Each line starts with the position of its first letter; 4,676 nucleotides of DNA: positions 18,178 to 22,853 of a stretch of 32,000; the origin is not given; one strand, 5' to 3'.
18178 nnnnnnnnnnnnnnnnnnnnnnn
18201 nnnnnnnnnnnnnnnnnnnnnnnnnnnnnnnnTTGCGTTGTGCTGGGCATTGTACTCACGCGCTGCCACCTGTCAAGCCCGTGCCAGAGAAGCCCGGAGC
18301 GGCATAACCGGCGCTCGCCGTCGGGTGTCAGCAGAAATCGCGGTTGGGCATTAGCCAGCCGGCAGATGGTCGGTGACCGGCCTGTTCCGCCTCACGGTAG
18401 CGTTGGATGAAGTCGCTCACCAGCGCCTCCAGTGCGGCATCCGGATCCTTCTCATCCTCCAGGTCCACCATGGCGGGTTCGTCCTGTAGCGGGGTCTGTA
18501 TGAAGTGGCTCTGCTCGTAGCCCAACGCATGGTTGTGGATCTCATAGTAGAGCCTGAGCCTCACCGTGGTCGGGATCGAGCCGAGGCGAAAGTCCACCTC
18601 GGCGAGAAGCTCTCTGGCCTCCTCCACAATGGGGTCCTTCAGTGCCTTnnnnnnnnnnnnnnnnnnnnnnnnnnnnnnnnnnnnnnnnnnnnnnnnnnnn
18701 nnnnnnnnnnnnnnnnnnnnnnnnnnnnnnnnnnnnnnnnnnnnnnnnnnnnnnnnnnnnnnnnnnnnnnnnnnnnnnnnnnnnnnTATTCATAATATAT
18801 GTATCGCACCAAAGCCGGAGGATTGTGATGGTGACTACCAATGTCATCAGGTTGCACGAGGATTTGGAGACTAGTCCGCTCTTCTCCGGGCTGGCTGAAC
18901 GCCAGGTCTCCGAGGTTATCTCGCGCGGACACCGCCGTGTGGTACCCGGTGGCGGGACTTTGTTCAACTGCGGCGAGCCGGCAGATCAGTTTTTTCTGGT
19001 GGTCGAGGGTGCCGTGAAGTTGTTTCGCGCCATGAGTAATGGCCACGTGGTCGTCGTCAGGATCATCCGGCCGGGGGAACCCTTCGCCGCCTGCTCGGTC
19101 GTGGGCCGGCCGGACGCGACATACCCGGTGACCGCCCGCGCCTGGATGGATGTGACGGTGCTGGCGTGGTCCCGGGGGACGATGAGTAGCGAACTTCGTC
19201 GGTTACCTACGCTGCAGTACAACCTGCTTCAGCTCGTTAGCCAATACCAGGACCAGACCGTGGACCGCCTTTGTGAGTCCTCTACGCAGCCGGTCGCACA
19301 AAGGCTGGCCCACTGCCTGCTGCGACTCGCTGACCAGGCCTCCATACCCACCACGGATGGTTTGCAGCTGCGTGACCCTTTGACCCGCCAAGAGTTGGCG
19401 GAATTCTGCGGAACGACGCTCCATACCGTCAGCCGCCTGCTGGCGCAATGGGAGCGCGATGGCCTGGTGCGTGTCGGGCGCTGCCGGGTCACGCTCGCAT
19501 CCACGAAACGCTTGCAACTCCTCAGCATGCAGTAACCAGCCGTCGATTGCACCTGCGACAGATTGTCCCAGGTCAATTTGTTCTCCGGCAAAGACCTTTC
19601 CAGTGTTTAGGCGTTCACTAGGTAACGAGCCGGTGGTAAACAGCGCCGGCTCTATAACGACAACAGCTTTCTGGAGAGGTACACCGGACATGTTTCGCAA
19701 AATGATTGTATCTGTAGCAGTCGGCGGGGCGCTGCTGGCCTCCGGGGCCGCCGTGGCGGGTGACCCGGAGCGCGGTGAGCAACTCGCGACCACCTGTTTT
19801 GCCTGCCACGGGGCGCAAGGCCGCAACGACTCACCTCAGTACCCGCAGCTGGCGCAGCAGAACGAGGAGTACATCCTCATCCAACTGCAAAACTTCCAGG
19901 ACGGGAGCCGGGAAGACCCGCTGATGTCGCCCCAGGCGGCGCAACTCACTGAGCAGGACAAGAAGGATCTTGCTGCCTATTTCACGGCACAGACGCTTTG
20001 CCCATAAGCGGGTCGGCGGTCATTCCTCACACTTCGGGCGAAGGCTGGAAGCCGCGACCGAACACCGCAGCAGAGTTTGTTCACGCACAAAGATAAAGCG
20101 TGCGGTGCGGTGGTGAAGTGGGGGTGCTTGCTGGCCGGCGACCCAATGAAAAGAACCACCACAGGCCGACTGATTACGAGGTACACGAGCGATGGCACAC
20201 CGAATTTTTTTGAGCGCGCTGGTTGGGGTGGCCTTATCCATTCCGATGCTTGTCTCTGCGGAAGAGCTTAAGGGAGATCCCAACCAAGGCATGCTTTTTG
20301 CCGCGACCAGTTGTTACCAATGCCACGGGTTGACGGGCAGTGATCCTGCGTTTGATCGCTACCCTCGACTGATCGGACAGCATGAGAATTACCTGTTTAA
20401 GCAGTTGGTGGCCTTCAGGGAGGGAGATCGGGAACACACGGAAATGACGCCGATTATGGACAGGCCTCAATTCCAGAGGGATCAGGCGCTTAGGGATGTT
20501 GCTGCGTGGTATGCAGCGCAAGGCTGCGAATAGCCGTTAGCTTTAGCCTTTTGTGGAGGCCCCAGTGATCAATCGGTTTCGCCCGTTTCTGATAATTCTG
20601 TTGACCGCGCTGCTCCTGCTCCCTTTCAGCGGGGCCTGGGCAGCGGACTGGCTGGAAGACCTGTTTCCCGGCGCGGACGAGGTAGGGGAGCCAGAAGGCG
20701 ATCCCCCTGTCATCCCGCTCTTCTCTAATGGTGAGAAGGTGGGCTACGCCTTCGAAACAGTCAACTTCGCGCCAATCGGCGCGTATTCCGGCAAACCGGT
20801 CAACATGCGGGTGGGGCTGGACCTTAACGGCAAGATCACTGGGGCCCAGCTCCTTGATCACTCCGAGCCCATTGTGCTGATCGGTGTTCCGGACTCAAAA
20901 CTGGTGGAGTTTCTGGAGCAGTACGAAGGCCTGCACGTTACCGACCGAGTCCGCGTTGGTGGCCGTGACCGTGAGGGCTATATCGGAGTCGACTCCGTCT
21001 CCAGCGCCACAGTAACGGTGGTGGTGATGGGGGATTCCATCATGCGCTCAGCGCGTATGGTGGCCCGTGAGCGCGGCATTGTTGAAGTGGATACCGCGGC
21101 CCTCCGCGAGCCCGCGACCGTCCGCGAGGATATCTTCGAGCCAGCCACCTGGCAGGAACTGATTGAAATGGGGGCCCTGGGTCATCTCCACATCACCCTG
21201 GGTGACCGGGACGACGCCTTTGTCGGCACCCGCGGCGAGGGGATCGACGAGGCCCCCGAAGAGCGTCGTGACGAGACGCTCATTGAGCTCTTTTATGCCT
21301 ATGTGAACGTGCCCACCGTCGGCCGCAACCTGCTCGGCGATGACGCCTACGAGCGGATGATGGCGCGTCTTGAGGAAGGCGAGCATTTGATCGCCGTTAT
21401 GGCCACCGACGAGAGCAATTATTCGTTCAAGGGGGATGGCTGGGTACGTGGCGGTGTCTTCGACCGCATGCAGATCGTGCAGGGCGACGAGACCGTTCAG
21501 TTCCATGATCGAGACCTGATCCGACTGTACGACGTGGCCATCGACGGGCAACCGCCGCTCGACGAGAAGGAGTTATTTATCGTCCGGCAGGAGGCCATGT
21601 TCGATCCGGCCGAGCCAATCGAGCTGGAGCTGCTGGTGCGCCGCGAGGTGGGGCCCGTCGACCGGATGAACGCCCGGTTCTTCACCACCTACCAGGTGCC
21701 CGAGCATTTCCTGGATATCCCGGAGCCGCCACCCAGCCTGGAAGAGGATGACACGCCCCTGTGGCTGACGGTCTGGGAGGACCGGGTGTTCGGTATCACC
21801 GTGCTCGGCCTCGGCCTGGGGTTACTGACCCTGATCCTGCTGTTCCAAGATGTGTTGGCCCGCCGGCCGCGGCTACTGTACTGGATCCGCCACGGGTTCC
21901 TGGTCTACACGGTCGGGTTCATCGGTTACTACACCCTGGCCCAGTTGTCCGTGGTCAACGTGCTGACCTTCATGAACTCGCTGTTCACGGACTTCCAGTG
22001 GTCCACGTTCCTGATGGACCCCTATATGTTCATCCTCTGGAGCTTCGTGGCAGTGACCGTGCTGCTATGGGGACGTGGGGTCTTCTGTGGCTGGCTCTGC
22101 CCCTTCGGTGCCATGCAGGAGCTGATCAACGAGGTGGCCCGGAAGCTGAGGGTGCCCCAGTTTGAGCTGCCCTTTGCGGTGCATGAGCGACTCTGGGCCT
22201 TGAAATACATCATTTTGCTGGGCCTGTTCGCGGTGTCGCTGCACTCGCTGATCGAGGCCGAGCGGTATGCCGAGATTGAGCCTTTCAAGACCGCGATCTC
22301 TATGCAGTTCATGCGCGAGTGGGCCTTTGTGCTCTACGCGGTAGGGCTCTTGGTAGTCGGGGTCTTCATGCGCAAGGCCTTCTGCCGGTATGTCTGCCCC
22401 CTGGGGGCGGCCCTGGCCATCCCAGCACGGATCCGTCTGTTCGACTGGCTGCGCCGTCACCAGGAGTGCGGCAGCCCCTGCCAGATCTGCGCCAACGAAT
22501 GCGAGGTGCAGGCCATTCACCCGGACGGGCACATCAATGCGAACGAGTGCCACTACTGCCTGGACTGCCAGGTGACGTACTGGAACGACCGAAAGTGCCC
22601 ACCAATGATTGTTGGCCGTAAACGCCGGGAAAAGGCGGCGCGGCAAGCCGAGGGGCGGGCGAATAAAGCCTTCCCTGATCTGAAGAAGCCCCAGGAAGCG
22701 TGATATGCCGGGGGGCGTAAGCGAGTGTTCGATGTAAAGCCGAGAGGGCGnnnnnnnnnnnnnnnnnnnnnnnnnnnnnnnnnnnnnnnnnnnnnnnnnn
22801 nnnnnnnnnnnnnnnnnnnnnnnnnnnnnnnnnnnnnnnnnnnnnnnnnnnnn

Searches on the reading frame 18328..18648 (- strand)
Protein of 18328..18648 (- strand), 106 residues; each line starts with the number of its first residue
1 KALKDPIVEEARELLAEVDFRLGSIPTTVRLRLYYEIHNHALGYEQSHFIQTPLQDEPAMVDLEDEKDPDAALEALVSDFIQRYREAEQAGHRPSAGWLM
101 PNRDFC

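Call 67: search_solved_structures(query=A5, max_evalue=1, show_alignments=2)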
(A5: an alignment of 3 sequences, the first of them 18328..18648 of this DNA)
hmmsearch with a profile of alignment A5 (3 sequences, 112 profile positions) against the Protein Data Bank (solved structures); distinct sequences matched with E-value up to 1: 5.
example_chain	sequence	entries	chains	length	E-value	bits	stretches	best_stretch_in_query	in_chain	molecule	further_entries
2eby_A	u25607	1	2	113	0.21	14.8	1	12-58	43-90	Putative HTH-type transcriptional regulator ybaQ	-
1xpp_A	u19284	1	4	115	0.36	14.1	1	35-92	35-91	DNA-directed RNA polymerase subunit L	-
3fuq_A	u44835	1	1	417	0.42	13.9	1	19-90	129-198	BoNT/F (Neurotoxin type F)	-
3rsj_A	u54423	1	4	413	0.42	13.9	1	19-90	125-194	BoNT/F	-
5cwo_A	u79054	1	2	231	0.67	13.2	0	68-105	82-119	Designed helical repeat protein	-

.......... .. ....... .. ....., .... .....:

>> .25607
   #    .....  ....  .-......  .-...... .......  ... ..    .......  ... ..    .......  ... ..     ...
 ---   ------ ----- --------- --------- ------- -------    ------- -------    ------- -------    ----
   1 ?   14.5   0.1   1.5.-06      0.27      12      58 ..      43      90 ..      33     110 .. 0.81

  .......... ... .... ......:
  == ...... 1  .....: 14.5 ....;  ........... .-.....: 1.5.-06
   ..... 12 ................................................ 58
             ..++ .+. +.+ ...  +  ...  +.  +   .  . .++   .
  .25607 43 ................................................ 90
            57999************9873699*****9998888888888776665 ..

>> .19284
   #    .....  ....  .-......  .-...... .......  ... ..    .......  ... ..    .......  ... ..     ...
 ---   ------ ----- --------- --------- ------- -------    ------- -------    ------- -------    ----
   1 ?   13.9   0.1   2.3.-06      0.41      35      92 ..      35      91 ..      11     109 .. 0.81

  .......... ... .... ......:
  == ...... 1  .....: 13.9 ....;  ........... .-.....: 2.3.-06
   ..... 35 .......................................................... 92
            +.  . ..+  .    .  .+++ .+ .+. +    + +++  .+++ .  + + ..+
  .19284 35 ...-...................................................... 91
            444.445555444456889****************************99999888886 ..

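Call 73: search_protein_families(library=ncbifam, proteins=[window:18328-18648:-], max_evalue=0.001)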
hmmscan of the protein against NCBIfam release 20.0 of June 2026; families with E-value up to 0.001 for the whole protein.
window:18328-18648:- (106 aa): 0 families

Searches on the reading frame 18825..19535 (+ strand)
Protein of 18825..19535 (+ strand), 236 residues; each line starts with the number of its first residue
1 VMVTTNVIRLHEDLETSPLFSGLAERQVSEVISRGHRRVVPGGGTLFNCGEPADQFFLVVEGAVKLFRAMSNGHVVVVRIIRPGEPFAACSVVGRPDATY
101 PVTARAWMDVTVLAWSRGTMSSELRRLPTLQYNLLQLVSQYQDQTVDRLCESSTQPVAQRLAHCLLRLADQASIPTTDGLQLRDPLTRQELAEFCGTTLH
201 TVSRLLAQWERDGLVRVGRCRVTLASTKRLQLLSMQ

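Call 3: search_protein_families(library=pfam, proteins=[window:18825-19535:+], max_evalue=0.01)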
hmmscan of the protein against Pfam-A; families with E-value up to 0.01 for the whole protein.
window:18825-19535:+ (236 aa): 8 families
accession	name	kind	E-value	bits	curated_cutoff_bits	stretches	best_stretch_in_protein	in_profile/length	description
PF13545.12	HTH_Crp_2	-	1e-16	61.1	27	1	159-231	1-68/70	Crp-like helix-turn-helix domain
PF00027.35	cNMP_binding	-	1.5e-14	54.1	27.5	1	38-123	2-85/89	Cyclic nucleotide-binding domain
PF00325.26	Crp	-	1.9e-09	37.5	21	1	185-214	2-31/32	Bacterial regulatory proteins, crp family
PF12802.13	MarR_2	-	1.8e-05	25.2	27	1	184-220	18-55/61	MarR family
PF13384.12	HTH_23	-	0.00048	20.3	24.6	1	186-214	18-46/50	Homeodomain-like domain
PF12840.13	HTH_20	-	0.0016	18.8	27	1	182-217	13-50/51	Helix-turn-helix domain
PF01047.28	MarR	-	0.0031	17.8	24.6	0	183-217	15-49/59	MarR family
PF25213.1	HVO_A0261_N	-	0.0057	16.9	35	1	183-216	22-55/86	HVO_A0261 N-terminal domain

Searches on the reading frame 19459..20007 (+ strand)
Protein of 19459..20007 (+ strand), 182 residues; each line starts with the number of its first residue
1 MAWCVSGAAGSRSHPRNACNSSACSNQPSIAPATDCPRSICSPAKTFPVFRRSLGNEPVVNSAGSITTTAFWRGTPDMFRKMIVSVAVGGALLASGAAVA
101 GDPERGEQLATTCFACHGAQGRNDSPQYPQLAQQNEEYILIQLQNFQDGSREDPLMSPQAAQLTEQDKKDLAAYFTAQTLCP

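Call 3: search_protein_families(library=pfam, proteins=[window:19459-20007:+], max_evalue=0.01)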
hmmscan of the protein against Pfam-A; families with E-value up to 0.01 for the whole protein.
window:19459-20007:+ (182 aa): 2 families
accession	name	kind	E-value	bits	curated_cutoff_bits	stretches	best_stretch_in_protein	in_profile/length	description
PF00034.26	Cytochrom_C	-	1.8e-08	36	21.3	1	104-174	2-85/90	Cytochrome c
PF13442.11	Cytochrome_CBB3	-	5.7e-05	23.8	27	1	110-174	11-67/68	Cytochrome C oxidase, cbb3-type, subunit III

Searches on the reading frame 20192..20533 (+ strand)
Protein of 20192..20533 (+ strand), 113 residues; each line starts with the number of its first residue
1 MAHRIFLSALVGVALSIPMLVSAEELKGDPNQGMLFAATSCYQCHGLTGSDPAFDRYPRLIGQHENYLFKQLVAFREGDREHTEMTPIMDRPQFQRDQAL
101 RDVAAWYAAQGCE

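Call 3: search_protein_families(library=pfam, proteins=[window:20192-20533:+], max_evalue=0.01)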
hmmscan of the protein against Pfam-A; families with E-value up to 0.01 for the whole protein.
window:20192-20533:+ (113 aa): 1 family
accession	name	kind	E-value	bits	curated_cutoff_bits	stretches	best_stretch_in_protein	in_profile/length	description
PF00034.26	Cytochrom_C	-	3.8e-06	28.6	21.3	1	35-106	7-85/90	Cytochrome c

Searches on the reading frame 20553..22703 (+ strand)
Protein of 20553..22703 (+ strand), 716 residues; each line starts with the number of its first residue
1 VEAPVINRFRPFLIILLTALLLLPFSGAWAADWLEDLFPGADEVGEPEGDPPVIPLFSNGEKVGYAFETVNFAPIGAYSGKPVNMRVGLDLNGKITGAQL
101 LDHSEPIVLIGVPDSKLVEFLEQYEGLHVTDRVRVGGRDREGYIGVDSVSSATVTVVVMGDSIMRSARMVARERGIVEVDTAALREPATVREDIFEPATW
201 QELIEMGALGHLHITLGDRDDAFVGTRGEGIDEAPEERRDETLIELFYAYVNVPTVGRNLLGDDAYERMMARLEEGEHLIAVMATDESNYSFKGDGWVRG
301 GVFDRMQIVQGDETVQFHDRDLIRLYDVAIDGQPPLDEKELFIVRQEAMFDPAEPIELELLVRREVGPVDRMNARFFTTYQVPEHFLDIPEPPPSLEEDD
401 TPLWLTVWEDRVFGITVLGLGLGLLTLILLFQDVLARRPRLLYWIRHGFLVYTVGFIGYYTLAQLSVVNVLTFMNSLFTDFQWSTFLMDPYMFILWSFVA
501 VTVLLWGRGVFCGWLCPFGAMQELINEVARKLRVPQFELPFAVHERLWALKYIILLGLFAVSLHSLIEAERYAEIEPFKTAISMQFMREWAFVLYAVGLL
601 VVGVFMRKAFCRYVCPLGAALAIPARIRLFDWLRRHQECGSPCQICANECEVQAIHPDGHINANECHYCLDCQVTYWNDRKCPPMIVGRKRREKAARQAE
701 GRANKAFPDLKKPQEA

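Call 4: search_protein_families(library=ncbifam, proteins=[window:20553-22703:+], max_evalue=0.01)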
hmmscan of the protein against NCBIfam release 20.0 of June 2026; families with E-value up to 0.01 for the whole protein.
window:20553-22703:+ (716 aa): 5 families
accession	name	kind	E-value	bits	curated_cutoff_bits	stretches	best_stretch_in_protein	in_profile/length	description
NF046105.1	TransRegNosR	equivalog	0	1045.7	1000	1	31-691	18-680/680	transcriptional regulator NosR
TIGR02163.1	napH_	subfamily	6.3e-14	52.1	213.05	1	498-672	68-242/255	NapH/MauN family ferredoxin-type protein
NF007013.0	PRK09477.1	equivalog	3.2e-10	39.6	234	1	496-672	89-265/286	quinol dehydrogenase ferredoxin subunit NapH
TIGR01947.1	rnfG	subfamily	0.0022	18.1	102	1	51-167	70-182/187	RnfABCDGE type electron transport complex subunit G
NF002519.0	PRK01908.1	equivalog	0.0081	15.8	178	0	58-131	84-153/209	electron transport complex subunit RsxG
